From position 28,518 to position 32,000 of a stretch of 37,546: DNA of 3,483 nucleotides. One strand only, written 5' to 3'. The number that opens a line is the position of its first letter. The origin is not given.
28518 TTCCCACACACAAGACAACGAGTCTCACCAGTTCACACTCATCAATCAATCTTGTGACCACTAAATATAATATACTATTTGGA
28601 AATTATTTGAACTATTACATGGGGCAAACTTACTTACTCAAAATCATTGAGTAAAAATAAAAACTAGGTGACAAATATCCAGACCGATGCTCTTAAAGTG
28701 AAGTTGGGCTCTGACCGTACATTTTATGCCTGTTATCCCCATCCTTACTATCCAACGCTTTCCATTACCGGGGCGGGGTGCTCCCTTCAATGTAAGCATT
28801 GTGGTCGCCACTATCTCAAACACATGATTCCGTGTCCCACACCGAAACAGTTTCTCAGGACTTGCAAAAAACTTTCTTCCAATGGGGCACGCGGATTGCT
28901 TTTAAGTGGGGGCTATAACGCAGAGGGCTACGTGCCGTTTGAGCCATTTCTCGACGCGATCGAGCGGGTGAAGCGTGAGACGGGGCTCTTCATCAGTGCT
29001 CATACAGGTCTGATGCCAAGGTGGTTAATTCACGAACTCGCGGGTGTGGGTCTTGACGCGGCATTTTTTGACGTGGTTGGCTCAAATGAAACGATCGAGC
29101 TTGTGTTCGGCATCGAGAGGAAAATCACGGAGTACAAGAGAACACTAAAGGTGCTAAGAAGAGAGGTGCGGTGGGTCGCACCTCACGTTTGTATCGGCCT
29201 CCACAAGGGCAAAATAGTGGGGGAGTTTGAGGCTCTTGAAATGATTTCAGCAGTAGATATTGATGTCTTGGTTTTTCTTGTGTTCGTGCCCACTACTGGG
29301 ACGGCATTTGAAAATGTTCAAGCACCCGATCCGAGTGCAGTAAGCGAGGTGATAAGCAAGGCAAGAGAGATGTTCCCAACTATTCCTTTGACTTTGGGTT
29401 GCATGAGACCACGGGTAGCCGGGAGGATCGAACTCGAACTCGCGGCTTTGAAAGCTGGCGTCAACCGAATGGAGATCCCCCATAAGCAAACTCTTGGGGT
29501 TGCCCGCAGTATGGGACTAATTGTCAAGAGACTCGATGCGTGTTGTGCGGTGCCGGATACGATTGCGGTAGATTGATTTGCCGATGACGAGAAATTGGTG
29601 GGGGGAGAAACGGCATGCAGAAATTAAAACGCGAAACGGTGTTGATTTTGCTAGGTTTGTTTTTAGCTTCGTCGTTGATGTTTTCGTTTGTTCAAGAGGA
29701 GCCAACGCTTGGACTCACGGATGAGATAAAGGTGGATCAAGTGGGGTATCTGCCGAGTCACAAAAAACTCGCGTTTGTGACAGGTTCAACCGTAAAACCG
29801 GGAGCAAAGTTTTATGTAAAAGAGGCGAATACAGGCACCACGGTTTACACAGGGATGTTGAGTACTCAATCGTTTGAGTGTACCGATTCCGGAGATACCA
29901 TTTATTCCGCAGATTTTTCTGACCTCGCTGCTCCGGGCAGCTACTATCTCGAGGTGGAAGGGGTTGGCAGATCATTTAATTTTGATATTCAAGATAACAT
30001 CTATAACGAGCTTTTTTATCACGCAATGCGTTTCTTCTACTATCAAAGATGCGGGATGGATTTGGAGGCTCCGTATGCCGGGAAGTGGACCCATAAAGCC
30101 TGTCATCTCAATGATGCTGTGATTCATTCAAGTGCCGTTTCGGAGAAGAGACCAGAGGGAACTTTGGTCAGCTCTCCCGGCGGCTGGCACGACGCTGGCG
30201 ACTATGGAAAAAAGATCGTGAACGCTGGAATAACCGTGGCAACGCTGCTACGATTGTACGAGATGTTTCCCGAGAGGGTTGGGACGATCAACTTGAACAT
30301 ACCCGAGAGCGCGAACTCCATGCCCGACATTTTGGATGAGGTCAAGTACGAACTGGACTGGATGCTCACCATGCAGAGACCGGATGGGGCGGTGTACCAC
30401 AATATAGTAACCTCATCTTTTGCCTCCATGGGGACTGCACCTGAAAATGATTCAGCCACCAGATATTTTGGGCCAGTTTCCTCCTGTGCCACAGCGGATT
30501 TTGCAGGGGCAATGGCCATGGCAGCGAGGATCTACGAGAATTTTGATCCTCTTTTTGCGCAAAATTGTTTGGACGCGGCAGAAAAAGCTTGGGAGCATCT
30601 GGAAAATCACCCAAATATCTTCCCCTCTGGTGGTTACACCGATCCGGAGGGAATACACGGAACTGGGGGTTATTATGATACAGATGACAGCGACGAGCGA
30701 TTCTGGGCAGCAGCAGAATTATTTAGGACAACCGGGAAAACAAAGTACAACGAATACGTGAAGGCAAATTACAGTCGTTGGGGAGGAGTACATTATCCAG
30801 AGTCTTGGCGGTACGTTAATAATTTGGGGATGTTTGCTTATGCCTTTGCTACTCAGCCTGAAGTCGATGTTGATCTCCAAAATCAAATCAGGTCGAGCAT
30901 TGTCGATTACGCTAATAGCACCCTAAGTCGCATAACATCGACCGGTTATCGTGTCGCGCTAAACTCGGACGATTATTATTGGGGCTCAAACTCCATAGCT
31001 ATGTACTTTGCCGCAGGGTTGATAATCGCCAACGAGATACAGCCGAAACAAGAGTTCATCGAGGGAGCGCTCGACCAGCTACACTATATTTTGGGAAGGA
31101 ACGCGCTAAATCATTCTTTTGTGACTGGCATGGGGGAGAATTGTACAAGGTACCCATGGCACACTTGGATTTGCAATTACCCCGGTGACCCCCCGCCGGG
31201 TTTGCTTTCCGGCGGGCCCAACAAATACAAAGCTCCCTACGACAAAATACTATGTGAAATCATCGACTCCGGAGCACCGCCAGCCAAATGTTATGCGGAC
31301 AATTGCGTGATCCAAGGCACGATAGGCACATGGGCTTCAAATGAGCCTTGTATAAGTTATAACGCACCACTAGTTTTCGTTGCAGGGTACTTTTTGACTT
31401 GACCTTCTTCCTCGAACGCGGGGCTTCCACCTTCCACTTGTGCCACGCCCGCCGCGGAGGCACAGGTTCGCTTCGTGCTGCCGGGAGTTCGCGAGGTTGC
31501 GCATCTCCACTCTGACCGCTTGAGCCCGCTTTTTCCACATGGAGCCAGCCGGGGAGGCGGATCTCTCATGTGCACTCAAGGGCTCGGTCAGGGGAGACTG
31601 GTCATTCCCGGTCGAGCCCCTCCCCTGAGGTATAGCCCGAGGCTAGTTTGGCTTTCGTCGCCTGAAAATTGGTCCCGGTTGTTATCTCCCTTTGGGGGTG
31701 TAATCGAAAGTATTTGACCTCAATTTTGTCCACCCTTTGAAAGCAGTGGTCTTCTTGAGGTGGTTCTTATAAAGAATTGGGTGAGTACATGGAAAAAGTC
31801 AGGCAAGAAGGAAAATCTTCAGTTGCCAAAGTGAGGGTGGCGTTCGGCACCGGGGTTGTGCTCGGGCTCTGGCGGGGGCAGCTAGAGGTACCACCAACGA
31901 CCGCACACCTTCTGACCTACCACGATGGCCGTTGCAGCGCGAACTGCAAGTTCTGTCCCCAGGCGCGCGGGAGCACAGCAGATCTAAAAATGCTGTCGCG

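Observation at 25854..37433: Lipoate island with two different radical-SAM genes where LipA would be expected (LipS1/LipS2-type two-component lipoyl synthase)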

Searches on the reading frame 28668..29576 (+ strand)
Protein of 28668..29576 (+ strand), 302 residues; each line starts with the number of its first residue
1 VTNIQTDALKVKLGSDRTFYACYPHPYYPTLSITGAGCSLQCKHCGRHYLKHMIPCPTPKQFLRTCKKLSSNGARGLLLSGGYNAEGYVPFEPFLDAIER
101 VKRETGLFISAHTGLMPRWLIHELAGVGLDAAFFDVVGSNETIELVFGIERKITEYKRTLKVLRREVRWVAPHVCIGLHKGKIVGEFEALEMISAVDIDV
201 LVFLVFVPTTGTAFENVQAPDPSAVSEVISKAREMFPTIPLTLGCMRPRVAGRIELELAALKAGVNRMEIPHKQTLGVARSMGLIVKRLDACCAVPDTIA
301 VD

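Call 3: search_protein_families(library=pfam, proteins=[window:28668-29576:+], max_evalue=0.01)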
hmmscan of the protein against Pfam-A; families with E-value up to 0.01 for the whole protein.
window:28668-29576:+ (302 aa): 1 family
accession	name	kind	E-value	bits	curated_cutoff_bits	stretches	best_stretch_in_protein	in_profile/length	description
PF04055.27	Radical_SAM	-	8.7e-06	26.4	29.5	1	33-166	2-139/166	Radical SAM superfamily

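Call 4: search_protein_families(library=ncbifam, proteins=[window:28668-29576:+], max_evalue=0.01)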
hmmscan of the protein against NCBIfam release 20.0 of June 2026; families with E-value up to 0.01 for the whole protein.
window:28668-29576:+ (302 aa): 5 families
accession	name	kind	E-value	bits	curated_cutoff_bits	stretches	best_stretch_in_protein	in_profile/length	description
NF053742.1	LipS1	equivalog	4.4e-77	259.3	230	1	28-293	7-268/268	LipS1 family lipoyl synthase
TIGR00433.2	bioB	equivalog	8.6e-07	28.5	225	1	32-266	45-279/307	biotin synthase BioB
TIGR02495.1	NrdG2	equivalog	2e-05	24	131.15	1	30-166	18-153/193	anaerobic ribonucleoside-triphosphate reductase activating protein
TIGR04317.1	W_rSAM_matur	equivalog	0.00018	20.7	380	1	36-227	12-205/349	tungsten cofactor oxidoreductase radical SAM maturase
TIGR03910.1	pyrrolys_PylB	equivalog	0.0018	17.3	348.2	1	64-238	94-270/347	methylornithine synthase PylB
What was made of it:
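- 28668..29576 (+): lipS1, a radical-SAM sulfur-insertion enzyme for C6. It converts 8-mercaptooctanoyl-Lys to lipoyl-Lys. GTG start. NCBIfam LipS1 NF053742 259.3 bits, cut-off 230; BioB 28.5 bits (call 4).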

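Call 17: find_homologous_proteins(query=window:28668-29576:+)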
Query window:28668-29576:+ (302 aa): 187 proteins with E <= 0.001 among 2326 candidates; the best 120 are listed.
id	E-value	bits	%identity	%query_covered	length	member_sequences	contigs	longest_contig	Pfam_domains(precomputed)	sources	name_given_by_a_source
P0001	6.5e-162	556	100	83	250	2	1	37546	-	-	-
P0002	4.6e-147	507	90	83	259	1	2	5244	-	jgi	-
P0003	1.3e-121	424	61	97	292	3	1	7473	PF04055.28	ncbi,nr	ncbi:MAG: radical SAM protein [Hadesarchaea archaeon]|nr:MAG: radical SAM protein [Hadesarchaea arch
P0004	4.8e-121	422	62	97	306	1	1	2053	PF04055.28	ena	-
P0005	2.0e-120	420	61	97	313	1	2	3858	PF04055.28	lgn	-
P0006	4.6e-119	415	61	99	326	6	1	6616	PF04055.28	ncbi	-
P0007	1.2e-117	411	60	98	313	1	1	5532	PF04055.28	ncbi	-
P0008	1.8e-117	410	61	93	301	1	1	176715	PF04055.28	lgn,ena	-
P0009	1.9e-117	410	59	99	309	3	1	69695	PF04055.28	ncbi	-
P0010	3.0e-117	410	61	94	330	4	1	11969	PF04055.28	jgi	jgi:uncharacterized radical SAM superfamily protein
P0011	4.3e-117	409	59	99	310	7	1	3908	-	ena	-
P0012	7.6e-117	408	59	99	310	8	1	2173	PF04055.28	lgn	-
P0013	2.1e-116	407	59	98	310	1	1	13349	PF04055.28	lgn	-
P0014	2.6e-116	406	58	98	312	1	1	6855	PF04055.28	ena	-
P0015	3.2e-116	406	58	95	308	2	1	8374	PF04055.28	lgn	-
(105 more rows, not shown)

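Call 19: search_solved_structures(query=window:28668-29576:+, max_evalue=0.01, show_alignments=2)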
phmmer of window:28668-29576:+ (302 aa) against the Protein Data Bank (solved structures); distinct sequences matched with E-value up to 0.01: 2.
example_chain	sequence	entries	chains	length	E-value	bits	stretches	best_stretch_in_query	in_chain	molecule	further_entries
3t7v_A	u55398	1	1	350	0.00058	22.7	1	38-243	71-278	methylornithine synthase PylB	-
8vdw_A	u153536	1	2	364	0.00083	22.2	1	36-272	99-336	Biotin synthase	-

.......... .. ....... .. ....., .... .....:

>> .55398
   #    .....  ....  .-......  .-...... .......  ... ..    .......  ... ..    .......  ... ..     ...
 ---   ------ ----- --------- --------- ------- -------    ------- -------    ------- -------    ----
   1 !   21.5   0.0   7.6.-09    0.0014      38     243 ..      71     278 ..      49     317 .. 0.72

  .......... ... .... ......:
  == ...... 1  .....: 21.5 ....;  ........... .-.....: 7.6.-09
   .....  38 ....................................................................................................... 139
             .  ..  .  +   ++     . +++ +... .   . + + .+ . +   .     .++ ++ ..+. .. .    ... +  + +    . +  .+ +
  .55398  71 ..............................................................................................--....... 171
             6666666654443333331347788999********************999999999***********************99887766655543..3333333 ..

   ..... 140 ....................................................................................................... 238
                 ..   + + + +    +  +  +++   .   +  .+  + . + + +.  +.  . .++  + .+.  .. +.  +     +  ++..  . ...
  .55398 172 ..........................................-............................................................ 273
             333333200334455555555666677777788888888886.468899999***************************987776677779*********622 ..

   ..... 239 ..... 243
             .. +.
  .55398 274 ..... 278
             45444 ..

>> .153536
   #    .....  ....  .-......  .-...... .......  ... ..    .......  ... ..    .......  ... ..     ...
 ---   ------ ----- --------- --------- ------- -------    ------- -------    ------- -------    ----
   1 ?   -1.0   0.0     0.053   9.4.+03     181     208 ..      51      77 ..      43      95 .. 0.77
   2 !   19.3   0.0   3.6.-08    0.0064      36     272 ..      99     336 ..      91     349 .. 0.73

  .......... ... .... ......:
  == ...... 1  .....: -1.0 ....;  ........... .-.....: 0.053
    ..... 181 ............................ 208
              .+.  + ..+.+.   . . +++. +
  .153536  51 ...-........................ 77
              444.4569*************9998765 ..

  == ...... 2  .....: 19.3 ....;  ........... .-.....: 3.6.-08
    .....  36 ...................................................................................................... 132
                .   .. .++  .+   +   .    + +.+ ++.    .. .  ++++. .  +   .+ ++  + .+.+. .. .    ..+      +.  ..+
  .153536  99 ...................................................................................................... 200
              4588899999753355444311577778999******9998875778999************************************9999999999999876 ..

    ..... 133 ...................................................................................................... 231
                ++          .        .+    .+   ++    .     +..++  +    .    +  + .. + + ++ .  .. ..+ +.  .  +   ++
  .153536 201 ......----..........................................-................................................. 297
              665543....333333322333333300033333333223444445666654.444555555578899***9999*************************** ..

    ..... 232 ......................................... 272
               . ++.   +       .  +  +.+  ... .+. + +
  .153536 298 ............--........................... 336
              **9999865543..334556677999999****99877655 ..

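Call 38: find_encoding_contigs(protein=P0002, flank=10000, max_places=3)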
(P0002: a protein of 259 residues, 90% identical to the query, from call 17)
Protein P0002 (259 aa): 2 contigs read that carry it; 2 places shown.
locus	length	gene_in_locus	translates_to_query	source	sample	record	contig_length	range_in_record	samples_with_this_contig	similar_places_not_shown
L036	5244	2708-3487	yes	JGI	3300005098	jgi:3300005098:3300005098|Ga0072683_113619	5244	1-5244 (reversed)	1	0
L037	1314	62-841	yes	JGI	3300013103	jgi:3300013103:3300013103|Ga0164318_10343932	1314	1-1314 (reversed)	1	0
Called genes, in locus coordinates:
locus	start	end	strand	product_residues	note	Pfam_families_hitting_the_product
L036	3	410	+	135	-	?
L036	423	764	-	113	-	-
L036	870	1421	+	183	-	PF14519:Macro_2 (faint), PF01661:Macro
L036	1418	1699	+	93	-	PF10437:Lip_prot_lig_C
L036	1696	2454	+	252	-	PF21948:LplA-B_cat, PF03099:BPL_LplA_LipB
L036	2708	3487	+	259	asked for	-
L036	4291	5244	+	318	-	?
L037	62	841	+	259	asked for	-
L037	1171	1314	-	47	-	?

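Call 75: predict_structure(alignment_id=A2)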
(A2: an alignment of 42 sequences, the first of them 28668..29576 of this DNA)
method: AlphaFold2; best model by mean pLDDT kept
length: 302 residues; sequences in the alignment: 42
mean_pLDDT: 92.9   pTM: 0.91
mean pLDDT of the five models: 92.9, 91.2, 91.1, 90.0, 89.4
residues with pLDDT >= 90: 242; 70-90: 52; 50-70: 8; < 50: 0
segments of 3 or more residues with pLDDT < 50: none
pLDDT, mean of each block of 10 residues (from residue 1): 75 87 92 94 88 95 98 95 93 98 97 96 97 97 93 97 97 96 98 96 93 91 97 95 83 91 95 96 94 81 58
secondary structure, 60 per line:
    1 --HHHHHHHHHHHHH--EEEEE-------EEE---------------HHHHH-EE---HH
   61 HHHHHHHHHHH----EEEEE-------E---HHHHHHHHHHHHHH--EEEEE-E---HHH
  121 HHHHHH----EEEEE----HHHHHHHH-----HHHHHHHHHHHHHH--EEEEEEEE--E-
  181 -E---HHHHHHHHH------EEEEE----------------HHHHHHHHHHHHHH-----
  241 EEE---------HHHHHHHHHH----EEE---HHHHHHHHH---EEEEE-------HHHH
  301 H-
elements in order: H3-15 E18-22 E30-32 H48-52 H59-71 E76-80 H92-105 E108-112 H118-126 E131-135 H140-147 H153-166 E169-176 H186-194 E201-205 H222-235 E241-243 H253-262 E267-269 H273-281 E285-289 H297-301

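Call 79: fold_search(model_id=the predicted structure, library=pdb)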
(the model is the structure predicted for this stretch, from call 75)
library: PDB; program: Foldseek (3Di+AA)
matches with E <= 10: 1843; with E <= 0.001: 465
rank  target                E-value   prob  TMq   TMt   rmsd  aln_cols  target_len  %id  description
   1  8vdw_A                6.0e-13  1.00  0.65  0.61   5.3       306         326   18  X-Ray Crystal Structure of the biotin synthase from V. parvula (released 2024-01-24)
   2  8vdw_B                8.8e-13  1.00  0.62  0.58   5.6       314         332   16  X-Ray Crystal Structure of the biotin synthase from V. parvula (released 2024-01-24)
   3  3t7v                  1.3e-12  1.00  0.64  0.58   5.3       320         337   18  Crystal structure of methylornithine synthase (PylB) (released 2011-11-30)
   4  1r30_A                9.3e-12  1.00  0.66  0.64   5.1       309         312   18  The Crystal Structure of Biotin Synthase, an S-Adenosylmethionine-Dependent Radical Enzyme (released 2004-01-13)
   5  1r30_B                1.1e-11  1.00  0.65  0.63   5.2       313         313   19  The Crystal Structure of Biotin Synthase, an S-Adenosylmethionine-Dependent Radical Enzyme (released 2004-01-13)
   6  3iiz                  1.2e-11  1.00  0.62  0.55   5.0       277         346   17  X-ray structure of the FeFe-hydrogenase maturase HydE from T. maritima in complex with S-adenosyl-L-methionine (released 2009-09-22)
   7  7o1p                  1.4e-11  1.00  0.63  0.58   8.1       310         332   16  [FeFe]-hydrogenase maturase HydE from T. Maritima (C-ter stretch absent) (released 2021-05-26)
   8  7o1o                  1.9e-11  1.00  0.63  0.54   6.2       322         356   17  Complex-B bound [FeFe]-hydrogenase maturase HydE fromT. Maritima (Auxiliary cluster deleted variant) (released 2021-05-26)
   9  8qmk                  2.0e-11  1.00  0.63  0.55   6.4       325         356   16  Enzymatically-produced complex-B bound TmHydE structure (released 2023-11-22)
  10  7o1t                  2.2e-11  1.00  0.61  0.53   4.9       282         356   17  Fe(CO)2CNCl species bound [HydE from T. Maritima (released 2021-05-26)
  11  8vcw                  3.0e-11  1.00  0.63  0.59   5.6       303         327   17  X-Ray Crystal Structure of the biotin synthase from B. obeum (released 2024-01-24)
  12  5fep                  3.2e-11  1.00  0.62  0.55   8.4       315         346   16  HydE from T. maritima in complex with (2R,4R)-MeTDA (released 2016-04-06)
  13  5few                  5.3e-11  1.00  0.63  0.56   6.1       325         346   16  HydE from T. maritima in complex with S-adenosyl-L-cysteine (final product) (released 2016-04-06)
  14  3ciw                  7.8e-11  1.00  0.63  0.56   6.1       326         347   16  X-RAY structure of the [FeFe]-hydrogenase maturase HydE from thermotoga maritima (released 2008-04-08)
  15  5ff2                  2.4e-10  1.00  0.66  0.59   5.8       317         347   16  HydE from T. maritima in complex with (2R,4R)-TDA (released 2016-04-06)
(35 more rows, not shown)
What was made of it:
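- LipA/LIAS ranks lower, at TM about 0.5 (calls 75, 79).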

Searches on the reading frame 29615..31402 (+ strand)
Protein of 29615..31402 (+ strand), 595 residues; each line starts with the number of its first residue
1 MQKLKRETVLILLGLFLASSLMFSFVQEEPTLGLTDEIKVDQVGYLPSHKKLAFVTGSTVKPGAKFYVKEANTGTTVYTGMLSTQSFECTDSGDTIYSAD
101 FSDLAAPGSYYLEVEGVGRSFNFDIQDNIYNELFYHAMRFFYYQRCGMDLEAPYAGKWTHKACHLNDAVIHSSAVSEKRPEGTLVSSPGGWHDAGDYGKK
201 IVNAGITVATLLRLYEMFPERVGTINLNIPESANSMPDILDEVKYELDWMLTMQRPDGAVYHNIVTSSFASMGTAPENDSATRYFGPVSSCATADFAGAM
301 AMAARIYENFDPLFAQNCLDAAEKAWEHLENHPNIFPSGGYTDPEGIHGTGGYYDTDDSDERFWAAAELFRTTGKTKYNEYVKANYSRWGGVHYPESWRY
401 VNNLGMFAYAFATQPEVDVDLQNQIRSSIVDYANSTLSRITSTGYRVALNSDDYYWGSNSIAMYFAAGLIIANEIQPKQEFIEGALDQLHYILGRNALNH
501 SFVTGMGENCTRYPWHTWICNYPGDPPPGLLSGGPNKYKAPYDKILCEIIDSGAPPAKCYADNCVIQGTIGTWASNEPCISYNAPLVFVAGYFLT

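Call 3: search_protein_families(library=pfam, proteins=[window:29615-31402:+], max_evalue=0.01)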
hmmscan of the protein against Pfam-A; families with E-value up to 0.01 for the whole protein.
window:29615-31402:+ (595 aa): 2 families
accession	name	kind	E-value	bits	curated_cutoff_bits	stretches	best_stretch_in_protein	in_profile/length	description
PF00759.25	Glyco_hydro_9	-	8.4e-90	302.6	27.7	1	130-589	1-443/444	Glycosyl hydrolase family 9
PF02927.20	CelD_N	-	1.8e-21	77.1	24.6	1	36-118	4-85/86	Cellulase N-terminal ig-like domain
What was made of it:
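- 29615..31402 (+): Lineage-specific insertion: a secreted GH9 endoglucanase with an N-terminal CelD_N Ig-like domain. Not part of the lipoate system. Pfam Glyco_hydro_9 E 8.4e-90; CelD_N E 1.8e-21 (call 3).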

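Call 4: search_protein_families(library=ncbifam, proteins=[window:29615-31402:+], max_evalue=0.01)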
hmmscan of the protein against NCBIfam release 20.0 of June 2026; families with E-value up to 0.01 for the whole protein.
window:29615-31402:+ (595 aa): 1 family
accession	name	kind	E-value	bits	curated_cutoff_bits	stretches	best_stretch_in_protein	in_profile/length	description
NF049990.1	CellobisidaseCelK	equivalog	1.7e-94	317.7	1700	1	36-592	212-807/889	cellulose 1,4-beta-cellobiosidase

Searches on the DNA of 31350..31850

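Call 65: search_rna_families(source=window, start=31350, end=31850, threshold=evalue, max_evalue=1)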
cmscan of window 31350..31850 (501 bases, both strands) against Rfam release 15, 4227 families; matches with E-value up to 1: 1.
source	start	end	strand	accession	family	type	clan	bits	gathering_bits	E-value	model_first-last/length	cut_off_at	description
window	31797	31824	-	RF00277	SNORD49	Gene; snRNA; snoRNA; CD-box;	CL00062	15.9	37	0.28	44-71/71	no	Small nucleolar RNA SNORD49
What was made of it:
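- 31403..31788 (.): A 386-nt, 57% GC non-coding spacer between GH9 and lipS2. It has a TATA-like TTATAAA about 15-20 nt before the lipS2 ATG. No Rfam match (call 65).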
